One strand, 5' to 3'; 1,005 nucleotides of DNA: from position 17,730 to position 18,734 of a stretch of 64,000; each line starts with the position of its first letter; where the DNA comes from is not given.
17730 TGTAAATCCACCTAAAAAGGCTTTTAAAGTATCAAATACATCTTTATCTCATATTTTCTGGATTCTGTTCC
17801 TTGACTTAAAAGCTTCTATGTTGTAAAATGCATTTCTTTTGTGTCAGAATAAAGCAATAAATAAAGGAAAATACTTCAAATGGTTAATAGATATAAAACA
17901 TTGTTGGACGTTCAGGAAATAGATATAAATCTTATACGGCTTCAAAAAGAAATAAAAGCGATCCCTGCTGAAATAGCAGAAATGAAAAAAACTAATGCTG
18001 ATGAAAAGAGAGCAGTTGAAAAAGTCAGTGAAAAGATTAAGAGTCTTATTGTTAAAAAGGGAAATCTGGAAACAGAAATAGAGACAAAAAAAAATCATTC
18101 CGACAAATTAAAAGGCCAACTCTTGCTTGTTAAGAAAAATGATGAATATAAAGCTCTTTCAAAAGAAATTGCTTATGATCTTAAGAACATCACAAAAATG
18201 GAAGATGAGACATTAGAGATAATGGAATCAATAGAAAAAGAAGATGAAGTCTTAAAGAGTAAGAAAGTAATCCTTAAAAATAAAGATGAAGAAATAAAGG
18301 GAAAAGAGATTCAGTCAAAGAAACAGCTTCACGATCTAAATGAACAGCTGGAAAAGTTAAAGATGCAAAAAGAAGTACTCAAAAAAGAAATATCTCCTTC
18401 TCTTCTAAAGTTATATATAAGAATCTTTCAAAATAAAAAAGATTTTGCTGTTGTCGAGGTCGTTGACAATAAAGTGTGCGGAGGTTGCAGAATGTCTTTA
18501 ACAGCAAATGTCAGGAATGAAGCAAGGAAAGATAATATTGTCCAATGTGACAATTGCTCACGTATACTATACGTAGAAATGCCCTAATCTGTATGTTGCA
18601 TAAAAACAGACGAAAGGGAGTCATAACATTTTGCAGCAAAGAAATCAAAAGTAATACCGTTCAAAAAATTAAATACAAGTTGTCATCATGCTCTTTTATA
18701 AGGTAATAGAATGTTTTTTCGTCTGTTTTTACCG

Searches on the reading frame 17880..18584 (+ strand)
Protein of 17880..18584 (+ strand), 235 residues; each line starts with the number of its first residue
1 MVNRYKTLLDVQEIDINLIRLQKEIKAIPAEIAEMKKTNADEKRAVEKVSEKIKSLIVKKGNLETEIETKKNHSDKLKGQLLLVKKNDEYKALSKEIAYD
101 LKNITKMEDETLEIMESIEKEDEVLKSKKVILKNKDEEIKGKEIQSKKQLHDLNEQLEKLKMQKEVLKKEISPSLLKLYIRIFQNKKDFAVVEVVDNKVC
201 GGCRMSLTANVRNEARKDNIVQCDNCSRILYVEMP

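Call 9: find_homologous_proteins(query=window:17880-18584:+)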
Query window:17880-18584:+ (235 aa): 40 proteins with E <= 0.001 among 970 candidates.
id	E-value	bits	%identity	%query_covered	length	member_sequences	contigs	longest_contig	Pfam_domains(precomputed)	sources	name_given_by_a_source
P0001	8.3e-136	468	100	100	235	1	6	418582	PF24481.3,PF02591.21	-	-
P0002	1.9e-61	225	50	97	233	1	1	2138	PF24481.3,PF02591.21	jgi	jgi:hypothetical protein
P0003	3.4e-56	208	52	98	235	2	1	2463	PF24481.3,PF02591.21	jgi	jgi:uncharacterized protein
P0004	5.7e-22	97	33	99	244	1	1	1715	PF24481.3,PF02591.21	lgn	-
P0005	6.8e-21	93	34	95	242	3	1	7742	PF24481.3,PF02591.21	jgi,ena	-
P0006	1.4e-20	92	33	99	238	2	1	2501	PF24481.3,PF02591.21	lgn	-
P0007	4.5e-20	90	32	98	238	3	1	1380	PF24481.3,PF02591.21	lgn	-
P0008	5.3e-20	90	30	99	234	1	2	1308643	PF24481.3,PF02591.21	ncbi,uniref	ncbi:zinc ribbon domain-containing protein [Haloferula sp.]|uniref:zinc ribbon domain-containing pro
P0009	8.0e-20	90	34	96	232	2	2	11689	PF24481.3,PF02591.21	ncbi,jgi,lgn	-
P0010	1.8e-19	88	32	96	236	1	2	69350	PF24481.3,PF02591.21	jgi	jgi:hypothetical protein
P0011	2.0e-19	88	31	98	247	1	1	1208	PF24481.3,PF02591.21,PF03720.23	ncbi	-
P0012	7.2e-19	86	32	95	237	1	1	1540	PF24481.3,PF02591.21,PF24161.2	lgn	-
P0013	1.0e-18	86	31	98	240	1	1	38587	PF24481.3,PF02591.21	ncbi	-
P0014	4.1e-18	84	34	95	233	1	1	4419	PF24481.3,PF02591.21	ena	-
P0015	2.1e-16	78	30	98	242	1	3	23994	PF24481.3,PF02591.21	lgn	-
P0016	2.4e-15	75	29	95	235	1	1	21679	PF24481.3,PF02591.21,PF24161.2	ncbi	-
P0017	1.5e-14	72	29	99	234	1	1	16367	PF24481.3,PF02591.21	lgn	-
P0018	1.6e-13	69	27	97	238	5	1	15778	PF24481.3,PF02591.21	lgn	-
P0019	3.2e-13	68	30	72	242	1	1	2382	PF24481.3,PF02591.21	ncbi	-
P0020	2.1e-12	65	26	94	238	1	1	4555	PF24481.3,PF02591.21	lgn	-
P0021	6.0e-12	64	32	79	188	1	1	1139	PF24481.3,PF02591.21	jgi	jgi:hypothetical protein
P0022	1.9e-9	56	26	96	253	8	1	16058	PF24481.3,PF02591.21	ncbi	-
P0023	3.0e-9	55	35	89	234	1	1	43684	PF24481.3,PF02591.21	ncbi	-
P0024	5.9e-9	54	30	96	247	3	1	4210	PF24481.3,PF02591.21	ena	-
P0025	1.5e-8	53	32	60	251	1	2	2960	PF24481.3,PF02591.21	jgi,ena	jgi:predicted nucleic acid-binding Zn-ribbon protein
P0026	1.7e-8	53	26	96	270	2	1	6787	PF24481.3,PF02591.21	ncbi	-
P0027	1.9e-8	52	29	99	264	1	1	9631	PF02591.21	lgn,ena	-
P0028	4.5e-8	51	31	62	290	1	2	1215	PF02591.21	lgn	-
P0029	8.7e-8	50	29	93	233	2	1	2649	PF24481.3,PF02591.21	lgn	-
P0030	2.9e-7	49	28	96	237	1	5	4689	PF02591.21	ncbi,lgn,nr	ncbi:MAG: C4-type zinc ribbon domain-containing protein [Eubacteriales bacterium]|nr:C4-type zinc ri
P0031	6.9e-7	47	38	36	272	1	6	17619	PF02591.21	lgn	-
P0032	2.9e-6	45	33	88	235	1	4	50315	PF24481.3,PF02591.21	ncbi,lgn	ncbi:MAG: C4-type zinc ribbon domain-containing protein [candidate division WOR-3 bacterium]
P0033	3.3e-6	45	28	68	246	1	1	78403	PF02591.21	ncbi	ncbi:C4-type zinc ribbon domain-containing protein [Deltaproteobacteria bacterium TL4]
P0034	2.6e-5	42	40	34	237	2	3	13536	PF02591.21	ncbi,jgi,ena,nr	ncbi:MAG: hypothetical protein IJB41_01345 [Clostridia bacterium]|nr:hypothetical protein [Clostridi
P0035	3.1e-5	42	40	34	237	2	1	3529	PF28256.1,PF02591.21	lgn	-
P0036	5.0e-5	41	32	62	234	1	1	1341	PF24481.3,PF02591.21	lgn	-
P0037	5.8e-5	41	40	34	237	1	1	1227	PF02591.21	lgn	-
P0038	6.9e-5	41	40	34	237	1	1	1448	PF02591.21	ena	-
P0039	4.1e-4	38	22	98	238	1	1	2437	PF24481.3,PF02591.21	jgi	jgi:predicted nucleic acid-binding Zn-ribbon protein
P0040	6.2e-4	38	22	91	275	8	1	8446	PF02591.21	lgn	-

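Call 10: find_encoding_contigs(protein=P0002, flank=10000)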
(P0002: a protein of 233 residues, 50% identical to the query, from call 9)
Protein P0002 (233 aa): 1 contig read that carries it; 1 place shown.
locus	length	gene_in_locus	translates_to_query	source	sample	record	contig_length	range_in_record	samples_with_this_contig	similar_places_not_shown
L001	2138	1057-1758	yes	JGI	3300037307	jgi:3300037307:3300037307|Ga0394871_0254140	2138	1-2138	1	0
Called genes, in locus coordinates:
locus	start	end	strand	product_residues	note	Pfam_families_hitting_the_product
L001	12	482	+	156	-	PF02518:HATPase_c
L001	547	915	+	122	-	PF00072:Response_reg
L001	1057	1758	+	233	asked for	PF24481:CT398_CC, PF02591:Zn_ribbon_9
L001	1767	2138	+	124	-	?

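Call 11: find_encoding_contigs(protein=P0003, flank=10000)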
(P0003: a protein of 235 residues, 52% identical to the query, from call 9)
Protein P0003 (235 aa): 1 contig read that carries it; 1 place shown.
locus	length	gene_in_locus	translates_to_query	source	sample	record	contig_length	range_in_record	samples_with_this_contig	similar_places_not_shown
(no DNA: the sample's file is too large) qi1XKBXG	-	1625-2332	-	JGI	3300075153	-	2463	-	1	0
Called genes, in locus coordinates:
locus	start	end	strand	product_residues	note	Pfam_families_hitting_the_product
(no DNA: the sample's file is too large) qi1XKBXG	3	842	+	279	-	?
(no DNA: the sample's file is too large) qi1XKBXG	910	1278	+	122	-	PF00072:Response_reg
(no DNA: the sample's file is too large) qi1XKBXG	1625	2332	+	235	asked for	PF24481:CT398_CC, PF02591:Zn_ribbon_9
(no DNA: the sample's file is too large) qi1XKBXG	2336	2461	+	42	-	?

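Call 12: find_encoding_contigs(protein=P0001, flank=3000, max_places=10)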
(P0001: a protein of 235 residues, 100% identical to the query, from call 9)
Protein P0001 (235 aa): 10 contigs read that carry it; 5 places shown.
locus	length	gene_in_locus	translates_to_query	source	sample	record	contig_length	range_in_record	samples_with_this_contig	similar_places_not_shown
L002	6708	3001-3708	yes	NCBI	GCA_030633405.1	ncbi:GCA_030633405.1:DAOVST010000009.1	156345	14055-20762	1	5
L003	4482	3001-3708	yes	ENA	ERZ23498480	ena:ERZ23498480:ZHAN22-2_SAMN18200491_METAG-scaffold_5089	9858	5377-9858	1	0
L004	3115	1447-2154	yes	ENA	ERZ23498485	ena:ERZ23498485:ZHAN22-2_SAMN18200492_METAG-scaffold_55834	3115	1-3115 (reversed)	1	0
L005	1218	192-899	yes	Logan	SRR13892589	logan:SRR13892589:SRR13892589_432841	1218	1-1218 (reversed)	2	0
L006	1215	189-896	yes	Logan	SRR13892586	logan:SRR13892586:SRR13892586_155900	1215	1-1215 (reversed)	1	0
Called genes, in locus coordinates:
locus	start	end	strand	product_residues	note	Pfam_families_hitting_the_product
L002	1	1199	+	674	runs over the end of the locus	-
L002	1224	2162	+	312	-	PF01073:3Beta_HSD, PF01370:Epimerase, PF02719:Polysacc_synt_2, PF04321:RmlD_sub_bind, PF05368:NmrA, PF07993:NAD_binding_4, PF13460:NAD_binding_10, PF16363:GDP_Man_Dehyd, +1 more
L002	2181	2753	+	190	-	PF00881:Nitroreductase, PF14512:TM1586_NiRdase (faint)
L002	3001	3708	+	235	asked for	PF24481:CT398_CC, PF02591:Zn_ribbon_9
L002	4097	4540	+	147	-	PF00075:RNase_H, PF13456:RVT_3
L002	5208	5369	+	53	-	-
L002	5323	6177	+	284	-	PF07719:TPR_2 (faint), PF13174:TPR_6 (faint), PF13424:TPR_12 (faint), PF13432:TPR_16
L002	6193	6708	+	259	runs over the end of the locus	PF13428:TPR_14 (faint), PF00515:TPR_1 (faint), PF07719:TPR_2 (faint), PF13424:TPR_12 (faint)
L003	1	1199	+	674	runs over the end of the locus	-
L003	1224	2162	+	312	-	PF01073:3Beta_HSD, PF01370:Epimerase, PF02719:Polysacc_synt_2, PF04321:RmlD_sub_bind, PF05368:NmrA, PF07993:NAD_binding_4, PF13460:NAD_binding_10, PF16363:GDP_Man_Dehyd, +1 more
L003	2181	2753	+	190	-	PF00881:Nitroreductase, PF14512:TM1586_NiRdase (faint)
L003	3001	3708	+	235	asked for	PF24481:CT398_CC, PF02591:Zn_ribbon_9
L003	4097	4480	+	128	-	?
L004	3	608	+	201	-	?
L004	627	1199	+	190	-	PF00881:Nitroreductase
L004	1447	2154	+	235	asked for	PF24481:CT398_CC, PF02591:Zn_ribbon_9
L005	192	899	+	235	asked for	PF24481:CT398_CC, PF02591:Zn_ribbon_9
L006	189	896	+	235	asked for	PF24481:CT398_CC, PF02591:Zn_ribbon_9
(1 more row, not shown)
